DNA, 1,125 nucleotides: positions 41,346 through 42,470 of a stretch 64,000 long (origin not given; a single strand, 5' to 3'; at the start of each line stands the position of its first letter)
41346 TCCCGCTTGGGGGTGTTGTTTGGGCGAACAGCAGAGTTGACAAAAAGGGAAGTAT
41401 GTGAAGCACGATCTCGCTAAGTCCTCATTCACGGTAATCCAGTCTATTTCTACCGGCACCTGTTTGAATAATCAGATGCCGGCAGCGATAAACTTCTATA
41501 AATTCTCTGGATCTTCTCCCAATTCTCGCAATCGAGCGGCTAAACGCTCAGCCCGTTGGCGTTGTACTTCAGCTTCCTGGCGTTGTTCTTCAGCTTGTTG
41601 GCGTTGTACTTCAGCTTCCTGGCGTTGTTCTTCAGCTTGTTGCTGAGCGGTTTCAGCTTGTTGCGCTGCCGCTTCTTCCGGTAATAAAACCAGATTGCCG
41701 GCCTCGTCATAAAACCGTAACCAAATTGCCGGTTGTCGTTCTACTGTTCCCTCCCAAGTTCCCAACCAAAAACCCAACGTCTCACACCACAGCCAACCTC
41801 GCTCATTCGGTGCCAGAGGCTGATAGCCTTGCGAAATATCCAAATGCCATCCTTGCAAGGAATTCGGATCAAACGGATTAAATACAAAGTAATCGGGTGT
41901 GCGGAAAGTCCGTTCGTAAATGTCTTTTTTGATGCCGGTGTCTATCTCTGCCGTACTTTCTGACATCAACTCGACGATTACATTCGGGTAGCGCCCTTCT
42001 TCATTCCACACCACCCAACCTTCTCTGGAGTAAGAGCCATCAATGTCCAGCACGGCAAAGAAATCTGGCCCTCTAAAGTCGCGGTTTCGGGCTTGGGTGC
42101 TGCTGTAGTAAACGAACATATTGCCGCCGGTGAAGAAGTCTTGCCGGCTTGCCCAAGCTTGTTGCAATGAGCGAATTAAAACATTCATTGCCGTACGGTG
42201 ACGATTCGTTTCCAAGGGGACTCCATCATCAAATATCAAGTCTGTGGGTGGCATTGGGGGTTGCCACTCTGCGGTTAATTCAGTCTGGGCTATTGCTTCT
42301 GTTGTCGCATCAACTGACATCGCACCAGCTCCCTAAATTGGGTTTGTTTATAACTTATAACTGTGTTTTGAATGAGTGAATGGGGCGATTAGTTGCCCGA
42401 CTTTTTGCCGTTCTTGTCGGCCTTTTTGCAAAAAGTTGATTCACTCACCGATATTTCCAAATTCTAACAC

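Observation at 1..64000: Hyper-abundant palindromic octamer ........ (core RCCGGC), a HIP-like genome signature distinct from canonical HIP1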

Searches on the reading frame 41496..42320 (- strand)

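Call 9: search_protein_families(library=pfam, proteins=[window:41496-42320:-])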
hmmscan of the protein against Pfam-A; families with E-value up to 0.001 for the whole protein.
window:41496-42320:- (274 aa): 1 family
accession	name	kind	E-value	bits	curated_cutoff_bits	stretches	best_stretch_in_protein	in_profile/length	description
PF05685.18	Uma2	-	2.5e-13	50.3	27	1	37-184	24-167/172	Putative restriction endonuclease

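Call 49: search_protein_families(library=padloc, proteins=[window:41496-42320:-], max_evalue=0.00001)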
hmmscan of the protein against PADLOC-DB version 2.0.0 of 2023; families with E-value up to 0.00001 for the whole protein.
window:41496-42320:- (274 aa): 1 family
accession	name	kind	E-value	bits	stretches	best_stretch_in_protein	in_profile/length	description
PDLC04832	PDC-S03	-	2.9e-06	25.2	1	40-161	41-153/188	-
